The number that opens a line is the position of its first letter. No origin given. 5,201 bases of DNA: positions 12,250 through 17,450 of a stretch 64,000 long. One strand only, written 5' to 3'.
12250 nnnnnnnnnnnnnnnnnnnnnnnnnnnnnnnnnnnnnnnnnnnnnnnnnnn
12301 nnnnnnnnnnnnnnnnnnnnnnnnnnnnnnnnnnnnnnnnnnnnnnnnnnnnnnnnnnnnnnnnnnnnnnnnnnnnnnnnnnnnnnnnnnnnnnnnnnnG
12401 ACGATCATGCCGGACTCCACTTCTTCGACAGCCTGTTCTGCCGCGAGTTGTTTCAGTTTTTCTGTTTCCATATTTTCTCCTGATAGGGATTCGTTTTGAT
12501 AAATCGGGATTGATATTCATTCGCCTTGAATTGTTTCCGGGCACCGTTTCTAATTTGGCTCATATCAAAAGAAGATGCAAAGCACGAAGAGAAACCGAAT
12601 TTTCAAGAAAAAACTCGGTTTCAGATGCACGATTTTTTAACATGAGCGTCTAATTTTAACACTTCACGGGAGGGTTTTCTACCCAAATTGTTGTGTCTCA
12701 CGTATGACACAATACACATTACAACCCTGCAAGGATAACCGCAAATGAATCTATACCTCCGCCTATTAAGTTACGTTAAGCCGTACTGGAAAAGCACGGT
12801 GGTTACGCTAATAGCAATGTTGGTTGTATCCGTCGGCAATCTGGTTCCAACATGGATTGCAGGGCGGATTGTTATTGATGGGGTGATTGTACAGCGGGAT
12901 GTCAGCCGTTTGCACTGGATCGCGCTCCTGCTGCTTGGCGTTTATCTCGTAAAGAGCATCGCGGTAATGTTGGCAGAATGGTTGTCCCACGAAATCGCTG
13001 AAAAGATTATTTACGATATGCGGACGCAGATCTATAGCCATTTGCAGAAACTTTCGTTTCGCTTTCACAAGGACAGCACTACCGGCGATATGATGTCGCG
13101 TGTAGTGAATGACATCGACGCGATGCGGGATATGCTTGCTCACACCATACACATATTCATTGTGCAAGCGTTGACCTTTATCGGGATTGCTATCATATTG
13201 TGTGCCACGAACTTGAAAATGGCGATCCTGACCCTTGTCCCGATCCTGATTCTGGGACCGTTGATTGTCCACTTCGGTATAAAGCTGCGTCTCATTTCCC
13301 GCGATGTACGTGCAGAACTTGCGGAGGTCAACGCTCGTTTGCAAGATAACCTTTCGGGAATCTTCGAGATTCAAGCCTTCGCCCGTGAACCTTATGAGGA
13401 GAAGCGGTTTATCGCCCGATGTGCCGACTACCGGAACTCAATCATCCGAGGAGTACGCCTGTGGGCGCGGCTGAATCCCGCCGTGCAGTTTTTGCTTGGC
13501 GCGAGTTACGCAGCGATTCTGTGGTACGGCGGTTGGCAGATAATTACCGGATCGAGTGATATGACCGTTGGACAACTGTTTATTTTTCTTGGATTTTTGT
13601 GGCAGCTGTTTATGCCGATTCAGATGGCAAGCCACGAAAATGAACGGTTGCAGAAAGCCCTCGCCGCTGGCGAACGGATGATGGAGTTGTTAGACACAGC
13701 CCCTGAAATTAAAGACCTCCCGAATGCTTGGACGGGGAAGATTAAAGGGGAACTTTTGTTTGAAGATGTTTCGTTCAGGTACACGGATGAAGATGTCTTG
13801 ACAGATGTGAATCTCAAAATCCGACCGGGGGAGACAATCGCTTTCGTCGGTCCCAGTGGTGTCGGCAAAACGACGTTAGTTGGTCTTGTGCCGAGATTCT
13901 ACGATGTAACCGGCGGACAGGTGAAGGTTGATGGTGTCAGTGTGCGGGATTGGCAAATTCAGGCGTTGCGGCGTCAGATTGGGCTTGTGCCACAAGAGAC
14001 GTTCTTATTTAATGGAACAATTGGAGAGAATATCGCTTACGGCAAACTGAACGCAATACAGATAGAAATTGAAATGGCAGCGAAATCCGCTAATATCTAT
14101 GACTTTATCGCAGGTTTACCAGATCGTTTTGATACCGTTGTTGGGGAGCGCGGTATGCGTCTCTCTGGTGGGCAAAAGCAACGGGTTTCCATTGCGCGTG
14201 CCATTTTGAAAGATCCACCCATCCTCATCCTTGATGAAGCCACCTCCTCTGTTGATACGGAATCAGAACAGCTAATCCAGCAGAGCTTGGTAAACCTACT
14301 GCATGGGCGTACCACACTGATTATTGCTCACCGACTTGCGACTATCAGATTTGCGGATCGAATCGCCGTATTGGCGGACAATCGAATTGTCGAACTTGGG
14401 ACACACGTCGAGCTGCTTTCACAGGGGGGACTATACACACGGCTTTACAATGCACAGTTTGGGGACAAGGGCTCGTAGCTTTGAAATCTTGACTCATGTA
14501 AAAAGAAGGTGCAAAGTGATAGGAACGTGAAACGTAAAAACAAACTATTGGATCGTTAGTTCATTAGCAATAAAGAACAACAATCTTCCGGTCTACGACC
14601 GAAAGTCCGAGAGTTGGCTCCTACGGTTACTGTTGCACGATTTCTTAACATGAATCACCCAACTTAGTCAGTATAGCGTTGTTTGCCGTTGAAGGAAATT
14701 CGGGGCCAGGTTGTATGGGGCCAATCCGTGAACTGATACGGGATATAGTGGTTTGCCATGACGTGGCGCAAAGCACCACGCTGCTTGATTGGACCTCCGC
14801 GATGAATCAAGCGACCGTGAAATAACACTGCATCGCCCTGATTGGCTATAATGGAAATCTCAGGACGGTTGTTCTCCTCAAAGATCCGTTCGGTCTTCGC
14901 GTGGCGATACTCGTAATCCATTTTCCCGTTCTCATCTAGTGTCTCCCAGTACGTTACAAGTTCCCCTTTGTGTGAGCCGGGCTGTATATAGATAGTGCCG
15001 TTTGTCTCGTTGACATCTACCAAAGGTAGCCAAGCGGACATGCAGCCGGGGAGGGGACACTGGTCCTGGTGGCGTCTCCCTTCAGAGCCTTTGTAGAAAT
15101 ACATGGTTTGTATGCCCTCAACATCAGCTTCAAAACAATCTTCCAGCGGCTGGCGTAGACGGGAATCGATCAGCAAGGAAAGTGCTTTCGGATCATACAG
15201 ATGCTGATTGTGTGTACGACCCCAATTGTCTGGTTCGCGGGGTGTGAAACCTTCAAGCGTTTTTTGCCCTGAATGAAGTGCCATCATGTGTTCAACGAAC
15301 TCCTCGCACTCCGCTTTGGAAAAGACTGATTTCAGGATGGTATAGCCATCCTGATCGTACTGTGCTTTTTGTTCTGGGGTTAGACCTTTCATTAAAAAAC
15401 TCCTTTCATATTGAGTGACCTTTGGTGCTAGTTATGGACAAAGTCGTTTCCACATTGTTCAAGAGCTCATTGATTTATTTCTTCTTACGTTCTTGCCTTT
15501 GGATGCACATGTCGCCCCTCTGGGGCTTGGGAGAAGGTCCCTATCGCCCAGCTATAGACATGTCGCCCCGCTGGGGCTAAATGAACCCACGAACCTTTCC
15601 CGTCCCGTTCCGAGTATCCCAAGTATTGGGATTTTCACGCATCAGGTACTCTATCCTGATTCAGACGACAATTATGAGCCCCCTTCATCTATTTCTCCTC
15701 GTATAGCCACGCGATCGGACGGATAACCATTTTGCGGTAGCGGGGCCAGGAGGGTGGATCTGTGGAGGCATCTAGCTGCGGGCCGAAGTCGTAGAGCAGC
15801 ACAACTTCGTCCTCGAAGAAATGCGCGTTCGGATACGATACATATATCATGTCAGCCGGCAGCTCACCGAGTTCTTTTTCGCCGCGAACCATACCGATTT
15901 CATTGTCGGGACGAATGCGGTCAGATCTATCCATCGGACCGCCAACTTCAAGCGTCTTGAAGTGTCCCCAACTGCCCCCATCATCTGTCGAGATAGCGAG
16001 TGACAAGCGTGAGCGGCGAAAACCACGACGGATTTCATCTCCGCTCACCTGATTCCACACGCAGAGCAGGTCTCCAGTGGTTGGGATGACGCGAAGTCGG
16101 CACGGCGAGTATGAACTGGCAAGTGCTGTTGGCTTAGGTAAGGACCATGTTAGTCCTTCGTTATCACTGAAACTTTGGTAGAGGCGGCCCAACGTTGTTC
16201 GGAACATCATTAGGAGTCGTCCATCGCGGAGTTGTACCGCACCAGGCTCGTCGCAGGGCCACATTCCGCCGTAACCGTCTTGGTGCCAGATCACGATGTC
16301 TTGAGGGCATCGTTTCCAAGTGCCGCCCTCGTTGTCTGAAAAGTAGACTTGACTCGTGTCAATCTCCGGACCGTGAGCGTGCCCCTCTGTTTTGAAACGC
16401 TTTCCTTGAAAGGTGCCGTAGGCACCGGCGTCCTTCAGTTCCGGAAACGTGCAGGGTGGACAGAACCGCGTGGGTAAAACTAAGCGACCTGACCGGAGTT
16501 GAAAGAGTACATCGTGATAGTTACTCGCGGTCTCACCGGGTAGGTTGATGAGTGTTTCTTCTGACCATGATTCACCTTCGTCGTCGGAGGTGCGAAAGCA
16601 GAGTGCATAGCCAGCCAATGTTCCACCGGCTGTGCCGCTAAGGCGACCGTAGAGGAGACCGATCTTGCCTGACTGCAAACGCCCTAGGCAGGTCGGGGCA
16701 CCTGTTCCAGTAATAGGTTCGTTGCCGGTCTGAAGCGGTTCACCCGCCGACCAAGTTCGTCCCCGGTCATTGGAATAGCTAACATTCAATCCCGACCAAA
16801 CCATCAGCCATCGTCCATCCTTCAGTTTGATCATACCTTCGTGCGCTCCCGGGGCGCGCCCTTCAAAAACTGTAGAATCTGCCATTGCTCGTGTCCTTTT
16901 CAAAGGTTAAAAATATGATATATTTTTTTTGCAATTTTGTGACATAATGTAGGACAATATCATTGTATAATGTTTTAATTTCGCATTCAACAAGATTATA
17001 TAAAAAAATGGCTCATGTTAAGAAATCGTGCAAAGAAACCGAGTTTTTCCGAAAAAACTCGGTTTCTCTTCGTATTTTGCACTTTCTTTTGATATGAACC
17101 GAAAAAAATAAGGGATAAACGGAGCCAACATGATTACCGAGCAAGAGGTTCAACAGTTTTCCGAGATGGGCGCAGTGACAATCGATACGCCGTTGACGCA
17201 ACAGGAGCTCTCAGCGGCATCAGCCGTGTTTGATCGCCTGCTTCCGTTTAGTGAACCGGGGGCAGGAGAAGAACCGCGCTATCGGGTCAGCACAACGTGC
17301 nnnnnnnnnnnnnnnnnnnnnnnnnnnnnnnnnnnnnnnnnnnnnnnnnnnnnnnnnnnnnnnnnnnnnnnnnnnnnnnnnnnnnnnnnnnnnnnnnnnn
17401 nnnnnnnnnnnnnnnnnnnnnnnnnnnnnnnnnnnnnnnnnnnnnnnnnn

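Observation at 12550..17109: MITE-like family P: ~92-bp palindromic elements with target-site duplications, sitting in divergent promoter regions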

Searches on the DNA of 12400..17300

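Call 78: search_rna_families(source=window, start=12400, end=17300, threshold=evalue, max_evalue=1)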
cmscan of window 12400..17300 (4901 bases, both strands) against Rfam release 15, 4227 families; matches with E-value up to 1: 0.
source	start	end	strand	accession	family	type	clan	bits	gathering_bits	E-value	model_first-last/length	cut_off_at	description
